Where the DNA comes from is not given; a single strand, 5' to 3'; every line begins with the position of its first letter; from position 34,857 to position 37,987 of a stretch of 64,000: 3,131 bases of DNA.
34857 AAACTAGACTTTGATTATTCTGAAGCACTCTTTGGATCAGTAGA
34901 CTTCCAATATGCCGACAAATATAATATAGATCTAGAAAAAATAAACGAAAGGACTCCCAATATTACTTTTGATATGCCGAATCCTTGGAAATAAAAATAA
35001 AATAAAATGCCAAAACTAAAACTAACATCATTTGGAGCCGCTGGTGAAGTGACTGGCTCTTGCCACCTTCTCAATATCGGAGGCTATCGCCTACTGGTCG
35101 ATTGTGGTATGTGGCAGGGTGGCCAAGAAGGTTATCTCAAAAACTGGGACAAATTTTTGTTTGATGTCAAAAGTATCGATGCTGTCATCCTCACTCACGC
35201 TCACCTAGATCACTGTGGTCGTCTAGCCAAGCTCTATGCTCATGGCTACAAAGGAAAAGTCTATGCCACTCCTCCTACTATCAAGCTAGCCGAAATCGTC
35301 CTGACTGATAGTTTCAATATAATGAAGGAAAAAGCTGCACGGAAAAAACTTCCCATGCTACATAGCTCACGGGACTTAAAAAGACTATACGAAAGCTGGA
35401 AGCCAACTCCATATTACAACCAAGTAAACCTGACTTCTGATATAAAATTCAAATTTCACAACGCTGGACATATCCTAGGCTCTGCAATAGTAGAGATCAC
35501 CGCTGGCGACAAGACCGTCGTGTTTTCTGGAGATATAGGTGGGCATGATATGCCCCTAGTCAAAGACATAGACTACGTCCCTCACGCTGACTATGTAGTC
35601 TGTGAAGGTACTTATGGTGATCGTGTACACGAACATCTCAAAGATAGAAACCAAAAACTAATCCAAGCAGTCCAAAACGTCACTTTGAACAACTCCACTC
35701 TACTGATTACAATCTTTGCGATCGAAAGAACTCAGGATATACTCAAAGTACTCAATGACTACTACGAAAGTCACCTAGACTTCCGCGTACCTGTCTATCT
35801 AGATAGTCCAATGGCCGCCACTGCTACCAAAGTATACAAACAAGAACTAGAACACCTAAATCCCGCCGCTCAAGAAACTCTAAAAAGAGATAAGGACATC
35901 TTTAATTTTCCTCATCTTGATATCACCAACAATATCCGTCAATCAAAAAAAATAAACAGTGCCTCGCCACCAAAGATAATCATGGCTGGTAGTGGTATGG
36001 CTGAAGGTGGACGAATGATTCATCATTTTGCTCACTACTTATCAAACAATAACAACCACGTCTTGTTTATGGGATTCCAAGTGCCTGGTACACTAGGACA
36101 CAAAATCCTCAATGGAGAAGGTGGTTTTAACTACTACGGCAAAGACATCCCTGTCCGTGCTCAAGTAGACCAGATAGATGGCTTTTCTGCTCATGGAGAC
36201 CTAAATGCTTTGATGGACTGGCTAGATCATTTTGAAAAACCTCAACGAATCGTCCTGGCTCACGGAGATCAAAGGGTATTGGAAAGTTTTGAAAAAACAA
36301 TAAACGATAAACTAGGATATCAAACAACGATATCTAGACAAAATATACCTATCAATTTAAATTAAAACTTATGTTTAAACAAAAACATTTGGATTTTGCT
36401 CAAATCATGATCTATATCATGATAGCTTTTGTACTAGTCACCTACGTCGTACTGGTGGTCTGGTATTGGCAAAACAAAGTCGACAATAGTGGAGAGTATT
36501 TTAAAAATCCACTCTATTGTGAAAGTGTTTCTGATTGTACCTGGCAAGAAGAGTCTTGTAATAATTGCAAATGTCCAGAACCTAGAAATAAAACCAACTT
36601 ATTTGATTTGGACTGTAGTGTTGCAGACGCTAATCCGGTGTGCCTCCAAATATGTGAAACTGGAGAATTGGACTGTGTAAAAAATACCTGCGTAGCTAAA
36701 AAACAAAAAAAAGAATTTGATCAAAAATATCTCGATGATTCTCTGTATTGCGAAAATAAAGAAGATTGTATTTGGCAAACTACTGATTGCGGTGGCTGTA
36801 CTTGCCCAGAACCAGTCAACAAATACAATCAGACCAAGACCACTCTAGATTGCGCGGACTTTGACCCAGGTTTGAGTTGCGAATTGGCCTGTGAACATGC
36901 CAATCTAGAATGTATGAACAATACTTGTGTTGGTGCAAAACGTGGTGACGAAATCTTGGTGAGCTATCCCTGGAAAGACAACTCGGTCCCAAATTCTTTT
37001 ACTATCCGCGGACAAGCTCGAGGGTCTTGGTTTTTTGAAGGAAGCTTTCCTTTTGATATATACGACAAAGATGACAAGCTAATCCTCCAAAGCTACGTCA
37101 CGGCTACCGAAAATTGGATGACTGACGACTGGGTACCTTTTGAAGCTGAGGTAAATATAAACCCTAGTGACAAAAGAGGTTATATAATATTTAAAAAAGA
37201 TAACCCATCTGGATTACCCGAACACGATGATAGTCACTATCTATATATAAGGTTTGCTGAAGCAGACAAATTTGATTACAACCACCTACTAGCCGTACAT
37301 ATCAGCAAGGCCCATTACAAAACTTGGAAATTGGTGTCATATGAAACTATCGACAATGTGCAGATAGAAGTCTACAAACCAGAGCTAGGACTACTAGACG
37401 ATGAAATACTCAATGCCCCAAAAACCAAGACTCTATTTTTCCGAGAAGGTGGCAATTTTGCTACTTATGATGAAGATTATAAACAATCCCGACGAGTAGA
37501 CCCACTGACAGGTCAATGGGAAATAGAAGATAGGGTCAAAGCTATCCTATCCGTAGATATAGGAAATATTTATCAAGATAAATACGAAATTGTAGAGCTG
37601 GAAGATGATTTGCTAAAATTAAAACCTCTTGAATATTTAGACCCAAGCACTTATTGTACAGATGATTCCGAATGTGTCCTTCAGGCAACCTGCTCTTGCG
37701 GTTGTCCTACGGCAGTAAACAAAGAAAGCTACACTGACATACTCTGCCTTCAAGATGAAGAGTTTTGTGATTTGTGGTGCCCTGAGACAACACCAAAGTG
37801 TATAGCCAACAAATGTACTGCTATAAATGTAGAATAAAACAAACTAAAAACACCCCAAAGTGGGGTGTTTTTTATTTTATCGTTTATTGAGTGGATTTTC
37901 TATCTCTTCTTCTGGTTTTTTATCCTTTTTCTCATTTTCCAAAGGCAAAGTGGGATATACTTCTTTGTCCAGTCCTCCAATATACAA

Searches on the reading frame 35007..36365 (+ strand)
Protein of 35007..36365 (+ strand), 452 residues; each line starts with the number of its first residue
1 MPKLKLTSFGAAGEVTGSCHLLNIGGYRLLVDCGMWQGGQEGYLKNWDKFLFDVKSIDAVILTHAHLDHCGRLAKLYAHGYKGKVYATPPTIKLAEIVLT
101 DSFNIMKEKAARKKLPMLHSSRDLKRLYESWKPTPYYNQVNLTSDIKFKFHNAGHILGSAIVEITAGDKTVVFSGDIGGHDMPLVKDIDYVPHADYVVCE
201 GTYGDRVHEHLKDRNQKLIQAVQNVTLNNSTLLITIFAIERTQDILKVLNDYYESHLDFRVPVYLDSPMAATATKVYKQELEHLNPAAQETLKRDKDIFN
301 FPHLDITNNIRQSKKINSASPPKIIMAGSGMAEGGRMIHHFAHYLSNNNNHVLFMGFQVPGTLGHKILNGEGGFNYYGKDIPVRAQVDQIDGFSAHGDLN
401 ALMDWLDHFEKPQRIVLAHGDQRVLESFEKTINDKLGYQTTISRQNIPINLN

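Call 4: search_protein_families(library=pfam, proteins=[window:35007-36365:+])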
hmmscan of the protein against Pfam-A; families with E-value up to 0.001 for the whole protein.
window:35007-36365:+ (452 aa): 5 families
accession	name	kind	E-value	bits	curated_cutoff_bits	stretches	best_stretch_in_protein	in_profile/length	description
PF10996.14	Beta-Casp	-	3e-34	118.5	27.7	1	242-367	1-120/120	Beta-Casp domain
PF16661.11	Lactamase_B_6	-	2.9e-18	66.4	27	1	21-174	1-159/193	Metallo-beta-lactamase superfamily domain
PF07521.17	RMMBL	-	2.7e-17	63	21.6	1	380-440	1-60/63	Zn-dependent metallo-hydrolase RNA specificity domain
PF00753.33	Lactamase_B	-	2.8e-14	54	22.7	1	13-85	2-72/196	Metallo-beta-lactamase superfamily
PF12706.13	Lactamase_B_2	-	5.2e-10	39.7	27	1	28-211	2-178/200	Beta-lactamase superfamily domain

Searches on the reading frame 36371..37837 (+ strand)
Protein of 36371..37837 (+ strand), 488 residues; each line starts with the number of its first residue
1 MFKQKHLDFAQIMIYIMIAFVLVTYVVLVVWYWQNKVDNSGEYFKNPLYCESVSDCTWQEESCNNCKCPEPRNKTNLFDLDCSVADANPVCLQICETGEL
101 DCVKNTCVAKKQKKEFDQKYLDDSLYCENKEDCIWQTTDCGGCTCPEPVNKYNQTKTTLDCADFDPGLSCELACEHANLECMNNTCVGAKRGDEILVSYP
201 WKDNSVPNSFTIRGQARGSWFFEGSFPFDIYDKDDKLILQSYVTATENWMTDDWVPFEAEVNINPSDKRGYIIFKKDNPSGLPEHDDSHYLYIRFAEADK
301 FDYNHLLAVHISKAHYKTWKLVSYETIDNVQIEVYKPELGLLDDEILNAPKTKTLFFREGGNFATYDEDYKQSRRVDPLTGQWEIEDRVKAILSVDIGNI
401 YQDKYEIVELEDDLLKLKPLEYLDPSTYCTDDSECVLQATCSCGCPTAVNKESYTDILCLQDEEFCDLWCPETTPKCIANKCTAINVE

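Call 4: search_protein_families(library=pfam, proteins=[window:36371-37837:+])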
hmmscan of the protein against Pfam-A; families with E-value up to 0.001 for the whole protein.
window:36371-37837:+ (488 aa): 2 families
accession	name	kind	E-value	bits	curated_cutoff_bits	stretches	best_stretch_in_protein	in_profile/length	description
PF10648.15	Gmad2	-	1.2e-11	45.1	25.7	1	195-277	2-80/86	Immunoglobulin-like domain of bacterial spore germination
PF13648.12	Lipocalin_4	-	0.00068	20.9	22.4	0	318-417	4-89/89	Lipocalin-like domain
